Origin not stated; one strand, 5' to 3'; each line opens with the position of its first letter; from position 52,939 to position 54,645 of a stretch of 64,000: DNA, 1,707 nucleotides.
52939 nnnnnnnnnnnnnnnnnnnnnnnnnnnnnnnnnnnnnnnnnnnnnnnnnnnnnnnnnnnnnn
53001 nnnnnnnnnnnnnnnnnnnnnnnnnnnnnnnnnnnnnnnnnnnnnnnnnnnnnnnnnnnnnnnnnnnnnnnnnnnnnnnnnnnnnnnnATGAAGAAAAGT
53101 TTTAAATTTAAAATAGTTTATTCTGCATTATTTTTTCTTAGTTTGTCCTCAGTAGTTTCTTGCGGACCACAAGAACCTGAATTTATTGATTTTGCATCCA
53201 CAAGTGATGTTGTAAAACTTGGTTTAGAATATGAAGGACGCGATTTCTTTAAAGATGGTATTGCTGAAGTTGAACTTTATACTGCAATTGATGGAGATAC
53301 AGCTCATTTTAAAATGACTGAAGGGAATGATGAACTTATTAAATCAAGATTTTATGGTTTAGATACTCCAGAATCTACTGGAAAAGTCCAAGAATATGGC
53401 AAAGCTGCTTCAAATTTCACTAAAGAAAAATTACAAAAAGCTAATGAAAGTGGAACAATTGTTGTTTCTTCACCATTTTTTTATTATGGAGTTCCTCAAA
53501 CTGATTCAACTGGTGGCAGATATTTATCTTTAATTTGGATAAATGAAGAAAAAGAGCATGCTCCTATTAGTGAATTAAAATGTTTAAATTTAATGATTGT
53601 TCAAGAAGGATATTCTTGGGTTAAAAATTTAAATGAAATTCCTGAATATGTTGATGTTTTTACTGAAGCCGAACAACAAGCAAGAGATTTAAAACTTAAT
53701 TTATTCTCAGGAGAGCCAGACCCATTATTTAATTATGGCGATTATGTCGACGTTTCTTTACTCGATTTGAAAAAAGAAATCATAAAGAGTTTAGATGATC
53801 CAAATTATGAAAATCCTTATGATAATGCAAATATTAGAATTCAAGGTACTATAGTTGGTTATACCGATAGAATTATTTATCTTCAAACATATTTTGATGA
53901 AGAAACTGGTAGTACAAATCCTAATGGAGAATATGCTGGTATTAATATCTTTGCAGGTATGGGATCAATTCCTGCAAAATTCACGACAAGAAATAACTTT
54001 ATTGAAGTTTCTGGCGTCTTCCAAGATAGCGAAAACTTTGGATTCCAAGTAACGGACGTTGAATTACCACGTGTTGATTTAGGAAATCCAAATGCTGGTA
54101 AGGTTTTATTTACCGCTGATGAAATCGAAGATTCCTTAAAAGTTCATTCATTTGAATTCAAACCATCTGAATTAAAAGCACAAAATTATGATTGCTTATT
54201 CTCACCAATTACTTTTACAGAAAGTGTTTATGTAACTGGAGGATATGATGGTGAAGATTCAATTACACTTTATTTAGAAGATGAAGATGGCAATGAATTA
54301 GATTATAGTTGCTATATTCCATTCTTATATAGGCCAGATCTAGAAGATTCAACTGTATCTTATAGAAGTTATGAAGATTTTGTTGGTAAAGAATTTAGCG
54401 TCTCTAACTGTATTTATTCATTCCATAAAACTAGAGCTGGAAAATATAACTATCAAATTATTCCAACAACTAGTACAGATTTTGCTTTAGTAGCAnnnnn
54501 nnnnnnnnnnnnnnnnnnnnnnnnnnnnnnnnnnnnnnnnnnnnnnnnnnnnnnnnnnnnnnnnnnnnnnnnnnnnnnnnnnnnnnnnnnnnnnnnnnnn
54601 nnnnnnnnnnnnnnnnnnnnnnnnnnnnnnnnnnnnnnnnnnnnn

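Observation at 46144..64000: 18-kb candidate extracellular nucleic-acid capture, degradation, dephosphorylation and import supercluster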

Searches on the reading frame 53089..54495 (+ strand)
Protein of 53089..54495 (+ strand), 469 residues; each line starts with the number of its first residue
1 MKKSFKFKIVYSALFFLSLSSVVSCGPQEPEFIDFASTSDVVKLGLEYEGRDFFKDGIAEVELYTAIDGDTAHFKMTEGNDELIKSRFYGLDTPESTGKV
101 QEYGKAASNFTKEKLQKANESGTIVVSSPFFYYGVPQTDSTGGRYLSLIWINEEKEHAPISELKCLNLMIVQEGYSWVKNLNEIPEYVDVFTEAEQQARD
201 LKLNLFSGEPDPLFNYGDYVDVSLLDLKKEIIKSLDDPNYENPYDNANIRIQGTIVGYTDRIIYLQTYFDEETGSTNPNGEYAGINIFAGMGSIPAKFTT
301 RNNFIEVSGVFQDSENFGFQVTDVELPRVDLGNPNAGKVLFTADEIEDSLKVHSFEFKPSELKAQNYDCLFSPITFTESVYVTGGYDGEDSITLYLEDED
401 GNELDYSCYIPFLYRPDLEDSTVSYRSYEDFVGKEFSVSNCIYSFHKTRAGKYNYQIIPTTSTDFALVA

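Call 5: search_protein_families(library=pfam, proteins=[window:53089-54495:+], max_evalue=0.01)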
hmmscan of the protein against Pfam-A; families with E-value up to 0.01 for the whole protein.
window:53089-54495:+ (469 aa): 1 family
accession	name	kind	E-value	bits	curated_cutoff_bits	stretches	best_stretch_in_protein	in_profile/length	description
PF00565.23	SNase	-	7.3e-11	42.9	21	1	87-207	3-106/107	Staphylococcal nuclease homologue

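Call 9: search_protein_families(library=ncbifam, proteins=[window:53089-54495:+], max_evalue=0.01)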
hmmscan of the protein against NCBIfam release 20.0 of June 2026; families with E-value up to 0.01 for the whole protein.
window:53089-54495:+ (469 aa): 2 families
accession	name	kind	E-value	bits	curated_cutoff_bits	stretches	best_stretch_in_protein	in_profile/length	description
NF047694.1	TnucaseNucIStaph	equivalog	1.7e-13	50.4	250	1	59-207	45-175/175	thermonuclease NucI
NF047969.1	CaNuclEcnA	equivalog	3.7e-05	23.8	180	0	102-206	64-148/151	calcium-activated nuclease EcnA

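Call 13: find_homologous_proteins(query=window:53089-54495:+)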
Query window:53089-54495:+ (469 aa): 708 proteins with E <= 0.001 among 6074 candidates; the best 120 are listed.
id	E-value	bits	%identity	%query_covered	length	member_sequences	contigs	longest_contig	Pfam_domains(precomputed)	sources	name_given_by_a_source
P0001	0.0e+0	1063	100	100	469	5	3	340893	PF00565.24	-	-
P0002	2.1e-224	763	73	100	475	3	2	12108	PF00565.24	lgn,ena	-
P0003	1.1e-223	761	73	100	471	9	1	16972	PF00565.24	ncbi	-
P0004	9.0e-215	732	69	100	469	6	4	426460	PF00565.24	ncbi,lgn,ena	-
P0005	2.4e-214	730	70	100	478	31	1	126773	PF00565.24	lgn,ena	-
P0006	1.5e-213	727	69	100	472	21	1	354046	PF00565.24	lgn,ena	-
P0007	1.1e-212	725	69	100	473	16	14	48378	PF00565.24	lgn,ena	-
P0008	2.7e-207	707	70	95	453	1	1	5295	PF00565.24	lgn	-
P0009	1.5e-206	704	65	100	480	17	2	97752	PF00565.24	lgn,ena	-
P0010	1.4e-201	688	66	100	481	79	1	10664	PF00565.24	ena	-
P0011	1.8e-198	678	63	100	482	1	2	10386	PF00565.24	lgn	-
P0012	8.5e-198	676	65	96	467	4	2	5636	PF00565.24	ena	-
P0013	8.1e-194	662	64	98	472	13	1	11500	PF00565.24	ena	-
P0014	1.4e-192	658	63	100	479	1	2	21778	PF00565.24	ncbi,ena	-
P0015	1.0e-190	652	62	99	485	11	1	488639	PF00565.24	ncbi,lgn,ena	-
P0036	2.9e-134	466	52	90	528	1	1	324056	PF00565.24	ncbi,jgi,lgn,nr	ncbi:MAG: thermonuclease family protein [Bacilli bacterium]|jgi:endonuclease YncB( thermonuclease fa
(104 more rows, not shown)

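Call 14: find_encoding_contigs(protein=P0004, flank=10000, max_places=2)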
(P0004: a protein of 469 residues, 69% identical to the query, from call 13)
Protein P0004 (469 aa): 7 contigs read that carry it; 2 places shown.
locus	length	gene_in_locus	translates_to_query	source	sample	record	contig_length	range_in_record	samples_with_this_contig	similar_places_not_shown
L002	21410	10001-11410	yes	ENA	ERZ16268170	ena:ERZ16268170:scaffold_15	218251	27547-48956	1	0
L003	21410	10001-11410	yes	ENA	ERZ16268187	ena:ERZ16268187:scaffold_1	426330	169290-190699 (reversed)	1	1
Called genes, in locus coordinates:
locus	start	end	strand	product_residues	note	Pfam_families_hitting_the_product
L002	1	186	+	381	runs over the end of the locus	-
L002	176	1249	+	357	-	PF06271:RDD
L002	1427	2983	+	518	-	-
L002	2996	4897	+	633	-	PF00005:ABC_tran, PF13304:AAA_21 (faint), PF00005:ABC_tran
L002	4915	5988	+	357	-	PF00528:BPD_transp_1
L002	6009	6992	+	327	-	PF00528:BPD_transp_1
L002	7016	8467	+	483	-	PF13416:SBP_bac_8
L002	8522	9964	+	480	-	PF13416:SBP_bac_8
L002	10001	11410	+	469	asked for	PF00565:SNase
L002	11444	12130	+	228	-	PF08271:Zn_Ribbon_TF (faint)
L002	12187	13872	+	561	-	-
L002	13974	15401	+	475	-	PF00149:Metallophos (weak), PF02872:5_nucleotid_C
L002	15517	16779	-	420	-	PF00817:IMS, PF11799:IMS_C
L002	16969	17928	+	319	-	PF00532:Peripla_BP_1, PF13407:Peripla_BP_4, PF13377:Peripla_BP_3 (weak)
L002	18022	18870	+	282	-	-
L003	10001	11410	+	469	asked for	PF00565:SNase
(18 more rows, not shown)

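Call 15: find_encoding_contigs(protein=P0036, flank=10000, max_places=2)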
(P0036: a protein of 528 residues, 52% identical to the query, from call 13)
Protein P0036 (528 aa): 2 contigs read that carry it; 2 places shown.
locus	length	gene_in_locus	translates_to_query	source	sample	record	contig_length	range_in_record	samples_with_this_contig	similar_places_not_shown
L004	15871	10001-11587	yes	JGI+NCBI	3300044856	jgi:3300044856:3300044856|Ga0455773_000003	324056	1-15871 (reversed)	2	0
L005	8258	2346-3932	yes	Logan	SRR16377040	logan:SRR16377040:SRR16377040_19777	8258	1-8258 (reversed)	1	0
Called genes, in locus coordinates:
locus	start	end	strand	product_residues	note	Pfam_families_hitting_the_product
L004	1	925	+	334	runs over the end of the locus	PF06271:RDD (weak)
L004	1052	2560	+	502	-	-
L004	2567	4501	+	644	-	PF00005:ABC_tran, PF13304:AAA_21 (weak), PF00005:ABC_tran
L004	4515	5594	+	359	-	PF00528:BPD_transp_1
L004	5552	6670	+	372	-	PF00528:BPD_transp_1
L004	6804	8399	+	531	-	-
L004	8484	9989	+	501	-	PF13416:SBP_bac_8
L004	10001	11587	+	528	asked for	PF00565:SNase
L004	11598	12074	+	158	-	-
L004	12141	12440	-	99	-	-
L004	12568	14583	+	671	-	-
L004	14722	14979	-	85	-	PF13470:PIN_3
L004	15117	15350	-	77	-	PF02604:PhdYeFM_antitox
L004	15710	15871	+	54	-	?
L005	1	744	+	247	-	?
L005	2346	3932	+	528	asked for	PF00565:SNase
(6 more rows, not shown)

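Call 35: find_related_loci(query=A1, collection=genome_contigs, flank=10000)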
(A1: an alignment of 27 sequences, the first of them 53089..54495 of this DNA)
Query A1 (469 aa) in genome_contigs; peptide patterns used: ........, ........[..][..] (x = any residue, [..] = any of these).
499 stretches matched a pattern; 440 encode a relative of the query (tblastn E <= 1e-3); the best 80 are kept; 80 distinct loci.
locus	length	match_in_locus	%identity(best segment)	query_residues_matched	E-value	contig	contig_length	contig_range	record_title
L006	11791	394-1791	73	1-469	0e+0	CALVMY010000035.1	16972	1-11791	MAG: uncultured Bacilli bacterium isolate E19__bin364 genome assembly, contig: E19__k127_8530542, whole genome shotgun s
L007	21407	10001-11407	69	1-469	0e+0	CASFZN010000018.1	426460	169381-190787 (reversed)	uncultured bacterium isolate SI.B36.metabat-bins.38 genome assembly, contig: SI.B36.metabat-bins.38.fa_k141_407724, whol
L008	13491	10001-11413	70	1-469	0e+0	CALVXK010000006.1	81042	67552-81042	MAG: uncultured Bacilli bacterium isolate BRZ_QC__bin46 genome assembly, contig: BRZ_QC__NODE_219_length_81042_cov_11.58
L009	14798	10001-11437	67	1-469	0e+0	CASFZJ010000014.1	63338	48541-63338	uncultured bacterium isolate O80_L2_310310_idba_bin.52 genome assembly, contig: O80_L2_310310_idba_bin.52.fa_scaffold_55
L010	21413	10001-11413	70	1-469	0e+0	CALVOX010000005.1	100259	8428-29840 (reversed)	MAG: uncultured Bacilli bacterium isolate BRZ_KS__bin22 genome assembly, contig: BRZ_KS__NODE_226_length_100259_cov_97.7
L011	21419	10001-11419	62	7-468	0e+0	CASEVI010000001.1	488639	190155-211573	uncultured bacterium isolate A67_L2_327327_idba_bin.107 genome assembly, contig: A67_L2_327327_idba_bin.107.fa_scaffold_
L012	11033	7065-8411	56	19-468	7e-158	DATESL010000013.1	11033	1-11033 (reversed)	MAG TPA_asm: Candidatus Onthovivens sp. isolate SMAG_U9100 k141_625788, whole genome shotgun sequence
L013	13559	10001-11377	51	1-468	2e-146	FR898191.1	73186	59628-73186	Clostridium sp. CAG:288 genomic scaffold, scf43, whole genome shotgun sequence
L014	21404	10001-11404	49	4-468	5e-140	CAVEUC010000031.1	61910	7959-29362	Lachnospiraceae bacterium GAM79 isolate H07667-L1_cleanbin_000062 genome assembly, contig: Spades_H07667-L1_contig_328,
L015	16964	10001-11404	48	4-468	4e-139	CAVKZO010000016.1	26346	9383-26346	Lachnospiraceae bacterium isolate H07658-L1_cleanbin_000009 genome assembly, contig: Spades_H07658-L1_contig_389, whole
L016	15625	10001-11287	52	42-465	1e-138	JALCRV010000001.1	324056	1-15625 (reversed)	MAG: Bacilli bacterium isolate UW_MP_BACIL3_1 Ga0455773_000003, whole genome shotgun sequence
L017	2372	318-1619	52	31-468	1e-147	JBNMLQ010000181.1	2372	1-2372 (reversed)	MAG: Candidatus Enterosoma sp. isolate CM_BacEnt1178.13 k141_293636_length_2372_cov_18.0000, whole genome shotgun sequen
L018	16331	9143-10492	50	23-469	1e-138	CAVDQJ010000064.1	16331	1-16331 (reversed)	bacterium isolate H07631-L1_cleanbin_000045 genome assembly, contig: Spades_H07631-L1_contig_2422, whole genome shotgun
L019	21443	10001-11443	49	2-468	1e-137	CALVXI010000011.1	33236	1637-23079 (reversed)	MAG: uncultured Bacilli bacterium isolate BRZ_E__bin40 genome assembly, contig: BRZ_E__NODE_2653_length_33236_cov_31.120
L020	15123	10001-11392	49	1-468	4e-137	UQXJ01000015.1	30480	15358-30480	uncultured Mollicutes bacterium isolate UMGS732 genome assembly, contig: NODE_305_length_30480_cov_29.402268, whole geno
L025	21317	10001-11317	50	32-469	6e-134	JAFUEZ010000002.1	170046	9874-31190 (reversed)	MAG: Bacilli bacterium isolate RGIG4434 Roe_deer_Omasum-3__c850, whole genome shotgun sequence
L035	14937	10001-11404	47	8-466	3e-129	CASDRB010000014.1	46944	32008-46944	uncultured bacterium isolate SI.B26.metabat-bins.28 genome assembly, contig: SI.B26.metabat-bins.28.fa_k141_278482, whol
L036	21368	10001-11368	47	31-465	4e-129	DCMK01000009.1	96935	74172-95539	MAG TPA_asm: Bacillales bacterium UBA1624 UBA1624_contig_2547, whole genome shotgun sequence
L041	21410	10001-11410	44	15-468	4e-127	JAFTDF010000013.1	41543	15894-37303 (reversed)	MAG: Bacilli bacterium isolate RGIG3712 Goat_Rumen.Co__c798126, whole genome shotgun sequence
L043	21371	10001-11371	47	1-468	2e-126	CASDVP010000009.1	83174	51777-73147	uncultured Firmicutes bacterium isolate O52_L3_315315_idba_bin.97 genome assembly, contig: O52_L3_315315_idba_bin.97.fa_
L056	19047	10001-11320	49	31-468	8e-124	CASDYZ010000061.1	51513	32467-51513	uncultured bacterium isolate CO.B40.metabat-bins.178 genome assembly, contig: CO.B40.metabat-bins.178.fa_k141_18459715,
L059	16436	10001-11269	50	42-465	1e-122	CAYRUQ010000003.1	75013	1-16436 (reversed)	MAG TPA_asm: uncultured Clostridiaceae bacterium isolate SRP141132_co6_362 genome assembly, contig: NODE_135_length_7501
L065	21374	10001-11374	46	1-468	2e-120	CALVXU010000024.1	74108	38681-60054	MAG: uncultured Bacilli bacterium isolate E21__bin313 genome assembly, contig: E21__k127_4583946, whole genome shotgun s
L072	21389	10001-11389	44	1-465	3e-118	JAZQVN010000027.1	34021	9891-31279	MAG: Bacilli bacterium isolate T1900045170_TC20190164.MAGScoT_cleanbin_000006 SGB_5178_k141_403488, whole genome shotgun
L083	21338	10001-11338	45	24-469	5e-113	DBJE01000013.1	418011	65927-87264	MAG TPA_asm: Bacillales bacterium UBA784 UBA784_contig_247, whole genome shotgun sequence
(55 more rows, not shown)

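Call 84: search_protein_families(library=pfam, proteins=[L025:13085-16741:+, L035:11999-14749:+, L036:11908-14367:+, L041:11966-15106:+, L043:11910-15578:+, L056:11903-14836:+, L059:11841-14987:+, L065:11918-15046:+, L072:12539-14554:+, L083:11846-14770:+], max_evalue=0.01)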
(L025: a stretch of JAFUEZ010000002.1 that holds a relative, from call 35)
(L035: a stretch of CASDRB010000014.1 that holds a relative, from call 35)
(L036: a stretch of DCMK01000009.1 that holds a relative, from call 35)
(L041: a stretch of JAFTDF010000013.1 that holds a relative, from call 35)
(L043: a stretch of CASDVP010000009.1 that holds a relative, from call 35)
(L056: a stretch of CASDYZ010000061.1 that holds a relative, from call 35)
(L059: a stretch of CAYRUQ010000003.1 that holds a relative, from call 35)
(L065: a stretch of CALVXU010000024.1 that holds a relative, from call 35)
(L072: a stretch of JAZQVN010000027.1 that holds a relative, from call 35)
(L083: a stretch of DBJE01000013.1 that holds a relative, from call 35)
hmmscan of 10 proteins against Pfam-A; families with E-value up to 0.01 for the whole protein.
L025:13085-16741:+ (1219 aa): 3 families
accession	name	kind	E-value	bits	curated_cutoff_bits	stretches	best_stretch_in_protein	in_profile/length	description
PF02368.24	Big_2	-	7.4e-12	45.5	22.8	1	406-471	10-76/79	Bacterial Ig-like domain (group 2)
PF01336.31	tRNA_anti-codon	-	1.8e-05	25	27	0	833-873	22-68/75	OB-fold nucleic acid binding domain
PF22359.2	Big-like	-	0.00089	19.9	27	1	112-151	6-46/48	Bacterial Ig-like domain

L035:11999-14749:+ (917 aa): 4 families
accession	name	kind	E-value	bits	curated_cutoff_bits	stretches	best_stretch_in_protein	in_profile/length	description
PF02368.24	Big_2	-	3.1e-16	59.5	22.8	2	389-449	13-76/79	Bacterial Ig-like domain (group 2)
PF21461.3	HL_N-beta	-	2.2e-05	24.6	27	1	411-440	14-43/57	Hyaluronate lyase, N-terminal beta-sheet domain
PF21827.1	New_glue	-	0.0021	18.2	31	1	11-50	9-54/94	New glue protein family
PF01336.31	tRNA_anti-codon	-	0.0076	16.6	27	0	192-241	24-74/75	OB-fold nucleic acid binding domain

L036:11908-14367:+ (820 aa): 4 families
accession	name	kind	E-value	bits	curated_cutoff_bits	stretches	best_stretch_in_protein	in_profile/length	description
PF02368.24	Big_2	-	2.2e-09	37.6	22.8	1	622-674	25-78/79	Bacterial Ig-like domain (group 2)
PF22359.2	Big-like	-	9.7e-06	26.2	27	1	632-679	2-48/48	Bacterial Ig-like domain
PF01336.31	tRNA_anti-codon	-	0.0054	17.1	27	0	517-583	2-62/75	OB-fold nucleic acid binding domain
PF21683.3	GpP-like_1st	-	0.0096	16.3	27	0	399-422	57-80/85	Mu phage baseplate assembly protein GpP-like, N-terminal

L041:11966-15106:+ (1047 aa): 4 families
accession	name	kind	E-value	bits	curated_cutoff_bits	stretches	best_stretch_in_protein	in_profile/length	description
PF02368.24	Big_2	-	1.5e-30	105.4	22.8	3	440-504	2-68/79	Bacterial Ig-like domain (group 2)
PF01336.31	tRNA_anti-codon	-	6.4e-10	39.3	27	0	266-325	1-62/75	OB-fold nucleic acid binding domain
PF21461.3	HL_N-beta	-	1.1e-05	25.6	27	0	97-130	17-50/57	Hyaluronate lyase, N-terminal beta-sheet domain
PF13742.12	tRNA_anti_2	-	0.00014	22.4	27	0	144-232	2-84/95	OB-fold nucleic acid binding domain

L043:11910-15578:+ (1223 aa): 5 families
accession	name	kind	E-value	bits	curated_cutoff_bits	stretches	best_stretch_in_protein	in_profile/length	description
PF02368.24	Big_2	-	1.1e-29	102.6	22.8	3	980-1048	3-70/79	Bacterial Ig-like domain (group 2)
PF20578.4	aBig_2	-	7.4e-08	32.5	27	1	162-227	24-88/89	Atrophied bacterial Ig domain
PF22359.2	Big-like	-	9e-07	29.5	27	1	455-503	2-47/48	Bacterial Ig-like domain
PF01336.31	tRNA_anti-codon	-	0.00018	21.8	27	0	262-304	22-70/75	OB-fold nucleic acid binding domain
PF07679.22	I-set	-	0.0022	18.5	23.7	1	433-492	9-68/90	Immunoglobulin I-set domain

L056:11903-14836:+ (978 aa): 2 families
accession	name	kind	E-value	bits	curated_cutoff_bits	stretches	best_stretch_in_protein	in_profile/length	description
PF02368.24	Big_2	-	4.6e-14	52.6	22.8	2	391-457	6-74/79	Bacterial Ig-like domain (group 2)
PF22359.2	Big-like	-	0.00099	19.8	27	0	420-451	3-34/48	Bacterial Ig-like domain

L059:11841-14987:+ (1049 aa): 5 families
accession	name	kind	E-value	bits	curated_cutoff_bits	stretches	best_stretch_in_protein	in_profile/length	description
PF02368.24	Big_2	-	3.5e-18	65.8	22.8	2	150-221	3-75/79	Bacterial Ig-like domain (group 2)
PF18998.6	Flg_new_2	-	9.6e-06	25.9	23.6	1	834-885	1-52/73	Divergent InlB B-repeat domain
PF01336.31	tRNA_anti-codon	-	9.3e-05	22.7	27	0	542-588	17-69/75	OB-fold nucleic acid binding domain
PF13927.12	Ig_3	-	0.00051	20.9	30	1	151-222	3-72/78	Immunoglobulin domain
PF22359.2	Big-like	-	0.0027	18.4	27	0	485-512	20-47/48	Bacterial Ig-like domain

L065:11918-15046:+ (1043 aa): 3 families
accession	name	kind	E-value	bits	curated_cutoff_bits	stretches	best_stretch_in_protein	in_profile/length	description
PF02368.24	Big_2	-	1.4e-10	41.4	22.8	2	141-194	19-72/79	Bacterial Ig-like domain (group 2)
PF21461.3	HL_N-beta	-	0.00081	19.6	27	1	157-191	11-45/57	Hyaluronate lyase, N-terminal beta-sheet domain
PF23486.1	Ig_TMEM132_5th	-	0.0048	17.5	28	0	163-209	89-136/137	TMEM132 fifth domain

L072:12539-14554:+ (672 aa): 0 families

L083:11846-14770:+ (975 aa): 4 families
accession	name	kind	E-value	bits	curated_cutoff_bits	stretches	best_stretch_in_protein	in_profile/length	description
PF02368.24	Big_2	-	1.1e-15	57.7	22.8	2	407-485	4-78/79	Bacterial Ig-like domain (group 2)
PF22359.2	Big-like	-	4.2e-09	36.9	27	1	442-488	2-48/48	Bacterial Ig-like domain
PF01336.31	tRNA_anti-codon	-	5.3e-06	26.7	27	1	235-286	1-66/75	OB-fold nucleic acid binding domain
PF06268.19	Fascin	-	4.6e-05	24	23.1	1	871-945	24-86/108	Fascin domain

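Call 87: predict_structure(alignment_id=A4)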
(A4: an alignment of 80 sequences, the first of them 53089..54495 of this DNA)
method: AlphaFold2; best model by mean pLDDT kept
length: 469 residues; sequences in the alignment: 80
mean_pLDDT: 93.0   pTM: 0.83
mean pLDDT of the five models: 93.0, 92.8, 91.9, 91.8, 90.8
residues with pLDDT >= 90: 399; 70-90: 46; 50-70: 21; < 50: 3
segments of 3 or more residues with pLDDT < 50: 1-3
pLDDT, mean of each block of 10 residues (from residue 1): 57 68 65 94 97 98 95 95 95 81 94 98 98 95 93 98 98 96 95 98 96 92 97 93 94 97 97 93 96 95 97 84 94 94 96 98 95 98 94 98 98 94 96 98 91 94 96
secondary structure, 60 per line:
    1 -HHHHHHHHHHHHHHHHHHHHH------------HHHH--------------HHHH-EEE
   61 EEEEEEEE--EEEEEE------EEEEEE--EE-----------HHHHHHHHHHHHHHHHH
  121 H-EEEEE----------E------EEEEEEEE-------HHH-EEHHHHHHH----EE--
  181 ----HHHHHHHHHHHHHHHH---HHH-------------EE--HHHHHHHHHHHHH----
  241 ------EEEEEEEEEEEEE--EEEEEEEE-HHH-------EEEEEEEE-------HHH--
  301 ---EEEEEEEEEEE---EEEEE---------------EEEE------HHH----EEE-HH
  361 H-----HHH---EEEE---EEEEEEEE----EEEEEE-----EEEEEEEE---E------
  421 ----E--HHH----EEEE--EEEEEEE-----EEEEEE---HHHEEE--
elements in order: H2-22 H35-38 H53-56 E58-68 E71-76 E83-88 H104-121 E123-127 E145-152 H166-172 H185-200 H224-236 E247-259 E262-269 E281-288 E304-314 E318-322 E338-341 E355-357 E373-376 E380-387 E392-397 E403-410 E435-438 E441-447 E453-458 E465-467

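Call 91: fold_search(model_id=the predicted structure, library=pdb)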
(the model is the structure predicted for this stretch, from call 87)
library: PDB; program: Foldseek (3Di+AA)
matches with E <= 10: 1310; with E <= 0.001: 293
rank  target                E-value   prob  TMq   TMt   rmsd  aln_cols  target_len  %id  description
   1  1ey9                  2.6e-09  1.00  0.25  0.80   3.0       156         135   26  STRUCTURE OF S. NUCLEASE STABILIZING QUADRUPLE MUTANT T41I/P117G/H124L/S128A (released 2000-10-18)
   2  1syc                  3.2e-09  1.00  0.25  0.81   2.8       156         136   26  ENGINEERING ALTERNATIVE BETA-TURN TYPES IN STAPHYLOCOCCAL NUCLEASE (released 1994-07-31)
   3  2pw5                  3.6e-09  1.00  0.25  0.86   2.2       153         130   27  Crystal Structure of Staphylococcal nuclease variant V66Y/P117G/H124L/S128A at room temperature (released 2008-04-22)
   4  2pyk                  7.5e-09  1.00  0.25  0.84   2.4       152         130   26  Crystal structure of Staphylococcal nuclease variant V66Q/P117G/H124L/S128A at room temperature (released 2008-05-20)
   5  4k8j                  7.9e-09  1.00  0.25  0.84   2.3       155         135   25  Crystal Structure of Staphylococcal nuclease mutant V23L/V66I (released 2013-05-01)
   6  3np8                  9.4e-09  1.00  0.25  0.86   2.3       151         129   25  Crystal structure of Staphylococcal nuclease variant Delta+PHS L36A at cryogenic temperature (released 2011-06-29)
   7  1tqo                  9.4e-09  1.00  0.25  0.85   2.5       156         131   26  Cryogenic Crystal Structure of Staphylococcal Nuclease Variant truncated Delta+PHS I92E (released 2004-07-06)
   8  3eji                  9.4e-09  1.00  0.24  0.83   2.8       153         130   26  Crystal structure of Staphylococcal nuclease variant Delta+PHS L36K at cryogenic temperature (released 2008-11-04)
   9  6u0x                  9.9e-09  1.00  0.25  0.86   2.3       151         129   26  Crystal structure of Staphylococcal nuclease variant Delta+PHS Q123D at cryogenic temperature (released 2019-08-28)
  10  3nxw                  1.3e-08  1.00  0.25  0.86   2.3       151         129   25  Crystal structure of Staphylococcal nuclease variant Delta+PHS L125A at cryogenic temperature (released 2011-07-20)
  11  2f0t                  1.3e-08  1.00  0.26  0.85   2.4       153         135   25  Crystal structure of Staphylococcal nuclease mutant V66L/V99I (released 2006-10-24)
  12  3sr1                  1.3e-08  1.00  0.24  0.84   2.6       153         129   25  Crystal structure of Staphylococcal nuclease variant Delta+PHS A69G bound to Ca2+ and thymidine-5',3'-diphosphate at cry (released 2011-07-27)
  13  4qf4_A                1.4e-08  1.00  0.25  0.84   2.6       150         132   25  Crystal structure of Staphylococcal nuclease variant V23M at cryogenic temperature (released 2014-06-04)
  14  3sk5                  1.6e-08  1.00  0.25  0.86   2.3       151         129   25  Crystal structure of Staphylococcal nuclease variant Delta+PHS V39D at cryogenic temperature (released 2011-07-06)
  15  3va5                  1.6e-08  1.00  0.25  0.86   2.3       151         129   25  Crystal structure of Staphylococcal nuclease variant Delta+PHS I92A/V23A at cryogenic temperature (released 2012-01-25)
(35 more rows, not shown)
